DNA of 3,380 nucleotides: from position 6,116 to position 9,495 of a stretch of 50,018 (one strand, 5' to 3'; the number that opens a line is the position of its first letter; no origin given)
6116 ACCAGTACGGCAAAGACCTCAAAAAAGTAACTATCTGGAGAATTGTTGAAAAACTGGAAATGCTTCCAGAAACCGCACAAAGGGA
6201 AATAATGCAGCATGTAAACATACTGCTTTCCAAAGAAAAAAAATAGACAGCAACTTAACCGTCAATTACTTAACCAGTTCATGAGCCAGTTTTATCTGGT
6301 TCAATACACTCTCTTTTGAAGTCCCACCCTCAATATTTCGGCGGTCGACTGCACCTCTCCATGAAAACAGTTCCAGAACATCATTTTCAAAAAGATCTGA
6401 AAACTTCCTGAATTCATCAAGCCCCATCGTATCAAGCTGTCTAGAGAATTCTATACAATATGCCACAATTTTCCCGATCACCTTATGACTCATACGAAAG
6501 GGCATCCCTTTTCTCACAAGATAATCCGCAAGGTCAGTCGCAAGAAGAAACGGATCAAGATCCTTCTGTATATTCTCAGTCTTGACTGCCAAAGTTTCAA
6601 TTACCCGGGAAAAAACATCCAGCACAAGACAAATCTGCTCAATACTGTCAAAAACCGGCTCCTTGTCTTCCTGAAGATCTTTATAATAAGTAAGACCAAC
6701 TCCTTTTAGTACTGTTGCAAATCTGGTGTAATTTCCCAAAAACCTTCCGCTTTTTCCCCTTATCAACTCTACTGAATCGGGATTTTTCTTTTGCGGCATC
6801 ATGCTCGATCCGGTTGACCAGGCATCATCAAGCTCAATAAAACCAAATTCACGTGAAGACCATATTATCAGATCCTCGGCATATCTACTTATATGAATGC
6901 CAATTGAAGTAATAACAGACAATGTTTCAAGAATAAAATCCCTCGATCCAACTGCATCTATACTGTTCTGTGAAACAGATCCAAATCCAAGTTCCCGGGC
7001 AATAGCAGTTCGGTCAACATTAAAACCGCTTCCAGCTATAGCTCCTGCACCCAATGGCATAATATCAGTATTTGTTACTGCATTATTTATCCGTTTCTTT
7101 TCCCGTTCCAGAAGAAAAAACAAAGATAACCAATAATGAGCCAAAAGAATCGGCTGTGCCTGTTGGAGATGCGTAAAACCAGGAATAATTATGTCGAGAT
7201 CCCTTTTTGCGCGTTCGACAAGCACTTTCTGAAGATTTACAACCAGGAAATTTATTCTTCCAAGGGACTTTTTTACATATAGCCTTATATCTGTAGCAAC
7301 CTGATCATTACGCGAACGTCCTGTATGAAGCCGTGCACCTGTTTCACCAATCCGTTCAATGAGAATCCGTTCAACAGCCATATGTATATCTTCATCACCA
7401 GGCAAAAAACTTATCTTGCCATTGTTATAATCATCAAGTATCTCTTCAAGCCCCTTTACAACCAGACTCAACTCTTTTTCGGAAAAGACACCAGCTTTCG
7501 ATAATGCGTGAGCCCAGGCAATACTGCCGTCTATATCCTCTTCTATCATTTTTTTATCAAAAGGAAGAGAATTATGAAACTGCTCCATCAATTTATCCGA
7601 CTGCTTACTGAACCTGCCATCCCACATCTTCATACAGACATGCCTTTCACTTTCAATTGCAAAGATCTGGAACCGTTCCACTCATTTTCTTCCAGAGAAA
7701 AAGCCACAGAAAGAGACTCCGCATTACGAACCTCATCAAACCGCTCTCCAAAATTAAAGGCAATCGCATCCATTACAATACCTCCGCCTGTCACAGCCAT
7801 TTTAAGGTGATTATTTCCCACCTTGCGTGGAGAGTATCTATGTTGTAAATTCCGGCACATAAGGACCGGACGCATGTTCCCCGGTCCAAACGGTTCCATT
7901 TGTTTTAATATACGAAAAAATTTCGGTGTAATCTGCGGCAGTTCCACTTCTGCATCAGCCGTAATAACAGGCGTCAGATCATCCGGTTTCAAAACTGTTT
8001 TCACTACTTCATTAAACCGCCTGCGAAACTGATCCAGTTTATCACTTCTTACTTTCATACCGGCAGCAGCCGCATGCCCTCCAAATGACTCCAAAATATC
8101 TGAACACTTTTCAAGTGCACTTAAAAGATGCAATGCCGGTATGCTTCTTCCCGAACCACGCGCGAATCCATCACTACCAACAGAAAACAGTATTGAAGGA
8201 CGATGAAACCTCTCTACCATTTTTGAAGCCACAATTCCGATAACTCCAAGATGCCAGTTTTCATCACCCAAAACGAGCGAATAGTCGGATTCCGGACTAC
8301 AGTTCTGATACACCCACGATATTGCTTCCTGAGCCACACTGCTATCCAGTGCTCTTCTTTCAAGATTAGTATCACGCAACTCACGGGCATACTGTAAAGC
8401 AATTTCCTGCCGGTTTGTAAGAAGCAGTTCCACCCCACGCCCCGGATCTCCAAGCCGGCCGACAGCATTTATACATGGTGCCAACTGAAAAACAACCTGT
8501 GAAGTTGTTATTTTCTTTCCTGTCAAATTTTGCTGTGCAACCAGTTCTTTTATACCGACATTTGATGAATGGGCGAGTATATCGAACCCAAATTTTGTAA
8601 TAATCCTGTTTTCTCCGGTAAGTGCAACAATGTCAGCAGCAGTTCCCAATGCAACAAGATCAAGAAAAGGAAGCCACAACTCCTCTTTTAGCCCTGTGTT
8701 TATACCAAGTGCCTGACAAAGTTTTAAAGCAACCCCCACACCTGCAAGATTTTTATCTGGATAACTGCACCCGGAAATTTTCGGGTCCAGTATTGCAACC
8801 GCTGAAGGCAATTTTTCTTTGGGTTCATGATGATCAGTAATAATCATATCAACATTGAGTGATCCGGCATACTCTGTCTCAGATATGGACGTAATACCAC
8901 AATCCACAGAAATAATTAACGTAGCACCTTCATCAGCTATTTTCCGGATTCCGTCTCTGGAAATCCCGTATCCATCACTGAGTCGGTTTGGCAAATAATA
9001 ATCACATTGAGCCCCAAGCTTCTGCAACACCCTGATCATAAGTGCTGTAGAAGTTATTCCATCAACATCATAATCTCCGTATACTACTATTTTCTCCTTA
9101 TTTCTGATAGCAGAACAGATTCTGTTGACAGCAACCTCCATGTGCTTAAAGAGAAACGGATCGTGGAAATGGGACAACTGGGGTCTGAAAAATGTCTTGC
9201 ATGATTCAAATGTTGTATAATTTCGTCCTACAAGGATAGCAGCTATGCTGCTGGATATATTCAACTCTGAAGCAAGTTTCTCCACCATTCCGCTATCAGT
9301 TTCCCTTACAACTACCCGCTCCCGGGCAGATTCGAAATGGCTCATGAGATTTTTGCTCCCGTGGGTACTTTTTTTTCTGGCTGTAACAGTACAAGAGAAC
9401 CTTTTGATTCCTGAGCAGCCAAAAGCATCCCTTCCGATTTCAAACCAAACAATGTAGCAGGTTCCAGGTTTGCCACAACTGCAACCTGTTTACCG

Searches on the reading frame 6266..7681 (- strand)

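Call 15: search_protein_families(library=pfam, proteins=[window:6266-7681:-], max_evalue=0.001)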
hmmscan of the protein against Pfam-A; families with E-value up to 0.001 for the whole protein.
window:6266-7681:- (471 aa): 2 families
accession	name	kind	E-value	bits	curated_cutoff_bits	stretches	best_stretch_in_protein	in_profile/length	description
PF00206.25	Lyase_1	-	1.4e-76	258.3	27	1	22-316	1-312/312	Lyase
PF14698.11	ASL_C2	-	9e-24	84.2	27.3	1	378-445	1-68/69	Argininosuccinate lyase C-terminal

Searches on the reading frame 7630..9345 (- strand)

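Call 15: search_protein_families(library=pfam, proteins=[window:7630-9345:-], max_evalue=0.001)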
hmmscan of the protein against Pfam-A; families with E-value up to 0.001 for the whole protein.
window:7630-9345:- (571 aa): 3 families
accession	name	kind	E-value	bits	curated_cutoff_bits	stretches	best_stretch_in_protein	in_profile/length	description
PF17768.7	RecJ_OB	-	1.5e-30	105.8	27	1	464-567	2-106/107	RecJ OB domain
PF01368.27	DHH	-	3.3e-28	98.9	28.1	1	85-235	1-125/125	DHH family, N-terminal domain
PF02272.25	DHHA1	-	3.9e-14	53.4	25.9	1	359-449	7-101/102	DHHA1 domain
